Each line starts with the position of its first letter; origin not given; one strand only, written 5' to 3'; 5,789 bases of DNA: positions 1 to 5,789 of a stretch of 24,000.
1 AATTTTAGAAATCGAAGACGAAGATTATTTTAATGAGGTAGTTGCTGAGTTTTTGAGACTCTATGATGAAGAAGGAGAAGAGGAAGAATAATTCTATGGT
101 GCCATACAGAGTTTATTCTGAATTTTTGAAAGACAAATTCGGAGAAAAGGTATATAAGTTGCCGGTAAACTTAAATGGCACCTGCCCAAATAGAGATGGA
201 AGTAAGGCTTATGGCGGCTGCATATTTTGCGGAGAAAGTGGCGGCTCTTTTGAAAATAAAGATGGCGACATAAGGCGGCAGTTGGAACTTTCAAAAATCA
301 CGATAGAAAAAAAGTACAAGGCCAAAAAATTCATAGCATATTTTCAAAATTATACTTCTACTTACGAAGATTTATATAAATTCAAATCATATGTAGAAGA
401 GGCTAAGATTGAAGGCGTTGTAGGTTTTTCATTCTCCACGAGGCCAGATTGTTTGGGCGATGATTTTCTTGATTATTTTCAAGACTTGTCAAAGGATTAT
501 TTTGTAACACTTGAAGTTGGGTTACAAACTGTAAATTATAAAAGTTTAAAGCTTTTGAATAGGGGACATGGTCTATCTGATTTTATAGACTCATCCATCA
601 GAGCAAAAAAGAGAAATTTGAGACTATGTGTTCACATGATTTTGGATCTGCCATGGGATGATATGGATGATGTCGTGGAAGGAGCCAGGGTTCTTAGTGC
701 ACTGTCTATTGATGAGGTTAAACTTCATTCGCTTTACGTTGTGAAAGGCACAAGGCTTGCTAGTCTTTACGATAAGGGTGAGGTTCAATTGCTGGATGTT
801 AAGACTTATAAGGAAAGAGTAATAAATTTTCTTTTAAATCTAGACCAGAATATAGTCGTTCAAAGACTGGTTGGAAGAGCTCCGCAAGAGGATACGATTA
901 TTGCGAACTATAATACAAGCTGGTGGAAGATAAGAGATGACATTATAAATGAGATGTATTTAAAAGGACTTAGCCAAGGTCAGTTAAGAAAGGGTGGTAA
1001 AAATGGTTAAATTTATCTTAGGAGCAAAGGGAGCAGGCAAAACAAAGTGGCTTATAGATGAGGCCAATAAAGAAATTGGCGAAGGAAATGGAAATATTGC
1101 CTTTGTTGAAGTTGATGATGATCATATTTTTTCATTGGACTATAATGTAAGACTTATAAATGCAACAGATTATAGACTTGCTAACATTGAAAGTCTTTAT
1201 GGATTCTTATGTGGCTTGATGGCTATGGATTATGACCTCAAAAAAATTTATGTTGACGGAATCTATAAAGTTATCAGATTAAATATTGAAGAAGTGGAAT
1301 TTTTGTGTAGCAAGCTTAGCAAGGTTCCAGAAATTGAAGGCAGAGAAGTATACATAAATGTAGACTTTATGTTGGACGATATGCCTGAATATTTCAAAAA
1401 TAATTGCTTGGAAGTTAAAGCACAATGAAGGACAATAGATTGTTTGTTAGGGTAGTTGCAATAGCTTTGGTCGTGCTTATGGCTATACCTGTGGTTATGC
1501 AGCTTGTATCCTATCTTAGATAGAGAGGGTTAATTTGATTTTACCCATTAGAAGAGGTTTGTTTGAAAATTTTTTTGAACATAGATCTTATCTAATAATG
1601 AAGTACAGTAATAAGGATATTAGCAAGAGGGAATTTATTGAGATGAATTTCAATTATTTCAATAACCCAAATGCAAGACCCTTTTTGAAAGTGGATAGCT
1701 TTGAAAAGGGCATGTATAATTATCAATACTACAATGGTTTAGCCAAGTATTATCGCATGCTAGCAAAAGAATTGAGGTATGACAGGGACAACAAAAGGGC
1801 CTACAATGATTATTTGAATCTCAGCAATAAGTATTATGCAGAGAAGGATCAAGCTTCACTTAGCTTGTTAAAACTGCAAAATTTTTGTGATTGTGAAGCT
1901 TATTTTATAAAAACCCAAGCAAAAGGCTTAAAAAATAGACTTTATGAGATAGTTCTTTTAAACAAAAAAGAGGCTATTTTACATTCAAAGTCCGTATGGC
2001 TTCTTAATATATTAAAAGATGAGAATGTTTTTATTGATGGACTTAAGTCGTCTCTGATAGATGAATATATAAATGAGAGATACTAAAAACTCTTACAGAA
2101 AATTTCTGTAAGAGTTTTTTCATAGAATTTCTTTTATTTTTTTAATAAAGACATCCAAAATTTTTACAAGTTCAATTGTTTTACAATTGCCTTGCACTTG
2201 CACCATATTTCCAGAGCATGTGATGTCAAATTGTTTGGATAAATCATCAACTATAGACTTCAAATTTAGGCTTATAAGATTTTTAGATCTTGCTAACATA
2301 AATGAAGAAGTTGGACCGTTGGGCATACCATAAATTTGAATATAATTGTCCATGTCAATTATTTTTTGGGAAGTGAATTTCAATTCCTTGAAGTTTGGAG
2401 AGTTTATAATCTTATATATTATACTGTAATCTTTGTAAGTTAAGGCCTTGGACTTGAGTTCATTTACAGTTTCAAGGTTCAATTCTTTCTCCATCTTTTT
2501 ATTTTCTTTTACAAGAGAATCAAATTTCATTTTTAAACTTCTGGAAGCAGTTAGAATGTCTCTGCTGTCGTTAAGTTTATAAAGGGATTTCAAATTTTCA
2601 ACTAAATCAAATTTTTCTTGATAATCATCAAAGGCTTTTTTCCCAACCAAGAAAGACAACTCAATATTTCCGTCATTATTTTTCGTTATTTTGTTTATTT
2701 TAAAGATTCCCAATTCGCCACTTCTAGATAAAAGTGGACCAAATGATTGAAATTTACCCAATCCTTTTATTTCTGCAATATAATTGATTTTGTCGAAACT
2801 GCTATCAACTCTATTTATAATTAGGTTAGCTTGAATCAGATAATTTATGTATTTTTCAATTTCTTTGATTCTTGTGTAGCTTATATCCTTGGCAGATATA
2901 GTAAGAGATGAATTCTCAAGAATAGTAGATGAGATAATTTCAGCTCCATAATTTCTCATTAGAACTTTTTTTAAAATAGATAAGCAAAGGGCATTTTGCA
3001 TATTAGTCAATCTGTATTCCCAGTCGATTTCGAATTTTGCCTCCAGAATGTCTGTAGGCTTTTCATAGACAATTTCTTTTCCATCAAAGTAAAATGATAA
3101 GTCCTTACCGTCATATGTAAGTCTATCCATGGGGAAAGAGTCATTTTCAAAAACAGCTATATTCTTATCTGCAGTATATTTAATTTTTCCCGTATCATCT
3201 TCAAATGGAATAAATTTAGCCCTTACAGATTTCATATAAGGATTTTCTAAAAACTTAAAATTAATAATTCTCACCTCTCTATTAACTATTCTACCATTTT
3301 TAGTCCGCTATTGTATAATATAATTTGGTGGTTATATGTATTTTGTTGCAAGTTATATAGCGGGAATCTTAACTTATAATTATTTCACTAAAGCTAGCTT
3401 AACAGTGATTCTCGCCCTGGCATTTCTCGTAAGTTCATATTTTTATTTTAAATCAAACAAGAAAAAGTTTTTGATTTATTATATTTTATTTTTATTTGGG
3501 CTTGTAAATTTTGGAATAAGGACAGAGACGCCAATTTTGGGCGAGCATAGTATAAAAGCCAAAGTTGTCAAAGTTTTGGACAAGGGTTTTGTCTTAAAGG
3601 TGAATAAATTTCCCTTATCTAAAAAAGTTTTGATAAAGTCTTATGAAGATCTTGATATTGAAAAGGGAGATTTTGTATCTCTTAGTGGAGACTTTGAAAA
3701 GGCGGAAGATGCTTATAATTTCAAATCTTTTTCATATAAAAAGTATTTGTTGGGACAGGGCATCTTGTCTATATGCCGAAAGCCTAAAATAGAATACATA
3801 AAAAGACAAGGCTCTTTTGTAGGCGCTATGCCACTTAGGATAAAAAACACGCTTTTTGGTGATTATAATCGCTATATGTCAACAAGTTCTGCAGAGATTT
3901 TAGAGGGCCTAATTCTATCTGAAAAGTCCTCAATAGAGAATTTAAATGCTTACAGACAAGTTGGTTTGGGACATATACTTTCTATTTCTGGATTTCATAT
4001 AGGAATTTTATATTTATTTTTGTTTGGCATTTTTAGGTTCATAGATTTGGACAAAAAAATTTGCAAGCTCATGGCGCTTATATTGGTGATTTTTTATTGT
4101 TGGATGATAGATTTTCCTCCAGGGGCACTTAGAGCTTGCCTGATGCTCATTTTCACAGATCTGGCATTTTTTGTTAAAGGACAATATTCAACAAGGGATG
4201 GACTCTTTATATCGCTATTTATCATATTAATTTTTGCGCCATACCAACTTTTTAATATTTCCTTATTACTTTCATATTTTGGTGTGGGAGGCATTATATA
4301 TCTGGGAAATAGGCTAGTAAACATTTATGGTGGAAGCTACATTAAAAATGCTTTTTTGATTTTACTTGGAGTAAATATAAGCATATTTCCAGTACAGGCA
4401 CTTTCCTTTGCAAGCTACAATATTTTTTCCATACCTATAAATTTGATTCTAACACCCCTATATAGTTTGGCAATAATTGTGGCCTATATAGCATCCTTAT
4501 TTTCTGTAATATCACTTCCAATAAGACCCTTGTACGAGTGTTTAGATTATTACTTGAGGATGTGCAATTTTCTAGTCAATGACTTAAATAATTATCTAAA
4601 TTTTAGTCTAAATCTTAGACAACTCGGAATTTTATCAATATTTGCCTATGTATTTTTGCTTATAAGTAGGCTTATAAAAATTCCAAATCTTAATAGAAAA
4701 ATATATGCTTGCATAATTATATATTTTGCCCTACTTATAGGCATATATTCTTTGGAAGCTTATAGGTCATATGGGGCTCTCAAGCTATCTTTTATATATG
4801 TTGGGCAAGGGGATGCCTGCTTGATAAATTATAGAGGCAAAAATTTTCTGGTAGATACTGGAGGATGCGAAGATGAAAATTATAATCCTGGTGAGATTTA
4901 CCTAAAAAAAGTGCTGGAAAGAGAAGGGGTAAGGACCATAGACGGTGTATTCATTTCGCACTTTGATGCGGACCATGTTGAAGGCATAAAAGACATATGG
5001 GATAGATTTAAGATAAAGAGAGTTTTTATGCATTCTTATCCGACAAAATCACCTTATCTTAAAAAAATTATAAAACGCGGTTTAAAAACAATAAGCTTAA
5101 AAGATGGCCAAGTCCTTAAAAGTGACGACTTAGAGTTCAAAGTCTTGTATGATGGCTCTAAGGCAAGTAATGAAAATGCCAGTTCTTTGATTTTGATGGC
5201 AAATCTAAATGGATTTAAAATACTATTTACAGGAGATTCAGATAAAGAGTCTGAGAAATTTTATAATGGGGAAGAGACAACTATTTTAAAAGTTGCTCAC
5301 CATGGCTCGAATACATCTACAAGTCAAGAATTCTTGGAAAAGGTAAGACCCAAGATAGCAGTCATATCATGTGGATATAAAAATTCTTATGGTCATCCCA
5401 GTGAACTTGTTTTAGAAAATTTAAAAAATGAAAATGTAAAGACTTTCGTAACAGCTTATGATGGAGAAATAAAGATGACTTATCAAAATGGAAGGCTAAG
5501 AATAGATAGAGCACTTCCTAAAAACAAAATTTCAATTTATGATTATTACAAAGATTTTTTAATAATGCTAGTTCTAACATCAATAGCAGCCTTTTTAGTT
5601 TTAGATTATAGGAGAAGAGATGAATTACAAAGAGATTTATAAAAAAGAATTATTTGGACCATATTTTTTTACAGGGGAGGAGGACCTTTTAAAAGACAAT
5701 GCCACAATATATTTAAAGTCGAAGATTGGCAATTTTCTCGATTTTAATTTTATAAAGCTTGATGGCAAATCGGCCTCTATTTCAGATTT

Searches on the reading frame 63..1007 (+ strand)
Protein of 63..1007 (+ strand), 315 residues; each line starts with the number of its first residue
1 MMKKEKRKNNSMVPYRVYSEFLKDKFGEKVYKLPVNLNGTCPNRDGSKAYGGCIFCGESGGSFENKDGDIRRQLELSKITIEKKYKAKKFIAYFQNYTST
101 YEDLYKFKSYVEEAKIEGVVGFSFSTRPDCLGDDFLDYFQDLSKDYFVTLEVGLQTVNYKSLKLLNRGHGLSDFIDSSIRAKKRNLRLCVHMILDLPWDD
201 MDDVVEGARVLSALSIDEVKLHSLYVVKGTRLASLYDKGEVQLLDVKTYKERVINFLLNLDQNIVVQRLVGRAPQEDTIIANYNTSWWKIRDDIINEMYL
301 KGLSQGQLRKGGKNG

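Call 32: search_protein_families(library=pfam, proteins=[window:63-1007:+], max_evalue=0.001)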
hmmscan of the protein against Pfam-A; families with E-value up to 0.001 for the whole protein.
window:63-1007:+ (315 aa): 2 families
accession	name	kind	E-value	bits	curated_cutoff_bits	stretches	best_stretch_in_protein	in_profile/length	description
PF16199.10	Radical_SAM_C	-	1.7e-22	79.7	31.9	1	216-299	1-84/85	Radical_SAM C-terminal domain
PF04055.27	Radical_SAM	-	7.2e-11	43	29.5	1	52-206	10-161/166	Radical SAM superfamily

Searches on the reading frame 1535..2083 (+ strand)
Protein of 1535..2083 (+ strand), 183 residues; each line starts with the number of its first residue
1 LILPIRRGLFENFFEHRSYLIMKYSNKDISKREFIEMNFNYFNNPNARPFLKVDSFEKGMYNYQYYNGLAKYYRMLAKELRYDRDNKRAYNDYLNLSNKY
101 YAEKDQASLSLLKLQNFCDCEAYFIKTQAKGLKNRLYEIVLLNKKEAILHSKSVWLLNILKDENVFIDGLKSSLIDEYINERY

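Call 32: search_protein_families(library=pfam, proteins=[window:1535-2083:+], max_evalue=0.001)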
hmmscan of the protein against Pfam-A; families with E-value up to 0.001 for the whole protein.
window:1535-2083:+ (183 aa): 1 family
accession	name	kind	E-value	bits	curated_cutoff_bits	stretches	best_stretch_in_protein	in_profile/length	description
PF20353.3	DUF6648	-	2.3e-63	213.8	27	1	8-183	7-182/182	Family of unknown function (DUF6648)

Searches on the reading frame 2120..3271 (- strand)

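Call 32: search_protein_families(library=pfam, proteins=[window:2120-3271:-], max_evalue=0.001)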
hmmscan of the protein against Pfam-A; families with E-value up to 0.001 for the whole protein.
window:2120-3271:- (383 aa): 1 family
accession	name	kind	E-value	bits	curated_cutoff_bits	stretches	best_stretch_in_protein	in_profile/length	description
PF09865.15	DUF2092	-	0.00012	21.9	21.2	0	26-72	32-77/212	Predicted periplasmic protein (DUF2092)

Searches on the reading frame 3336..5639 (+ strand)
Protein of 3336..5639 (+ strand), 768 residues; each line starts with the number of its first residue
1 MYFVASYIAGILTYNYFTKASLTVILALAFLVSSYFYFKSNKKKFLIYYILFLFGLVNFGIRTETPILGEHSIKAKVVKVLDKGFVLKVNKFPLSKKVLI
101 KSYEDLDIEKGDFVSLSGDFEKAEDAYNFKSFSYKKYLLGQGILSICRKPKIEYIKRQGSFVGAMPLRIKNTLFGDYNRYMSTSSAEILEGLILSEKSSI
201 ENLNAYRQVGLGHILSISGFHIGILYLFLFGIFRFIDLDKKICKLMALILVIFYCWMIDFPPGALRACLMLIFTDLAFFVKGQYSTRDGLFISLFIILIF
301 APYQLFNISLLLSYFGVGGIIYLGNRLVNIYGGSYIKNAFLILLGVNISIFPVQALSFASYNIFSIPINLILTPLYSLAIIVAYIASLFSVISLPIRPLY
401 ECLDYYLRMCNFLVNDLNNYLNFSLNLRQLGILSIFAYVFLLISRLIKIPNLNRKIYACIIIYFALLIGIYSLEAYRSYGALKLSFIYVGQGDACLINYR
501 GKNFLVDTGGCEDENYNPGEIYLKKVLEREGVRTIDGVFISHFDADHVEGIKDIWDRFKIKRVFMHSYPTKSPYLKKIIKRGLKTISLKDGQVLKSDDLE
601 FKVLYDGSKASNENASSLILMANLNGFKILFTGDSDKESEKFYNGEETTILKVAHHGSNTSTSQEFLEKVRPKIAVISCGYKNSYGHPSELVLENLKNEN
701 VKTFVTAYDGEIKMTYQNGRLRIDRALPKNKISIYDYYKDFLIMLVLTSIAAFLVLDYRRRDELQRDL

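Call 32: search_protein_families(library=pfam, proteins=[window:3336-5639:+], max_evalue=0.001)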
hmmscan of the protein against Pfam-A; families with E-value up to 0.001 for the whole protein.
window:3336-5639:+ (768 aa): 4 families
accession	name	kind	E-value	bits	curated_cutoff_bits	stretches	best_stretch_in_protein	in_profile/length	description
PF03772.21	Competence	-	5.5e-39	134.6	23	1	200-445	9-263/270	Competence protein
PF00753.33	Lactamase_B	-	2.2e-15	57.6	22.7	1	489-567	3-76/196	Metallo-beta-lactamase superfamily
PF13567.11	DUF4131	-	1.9e-08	34.6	31.6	1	23-144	9-154/165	Domain of unknown function (DUF4131)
PF12706.13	Lactamase_B_2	-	3e-05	24.2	27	1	528-636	24-144/200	Beta-lactamase superfamily domain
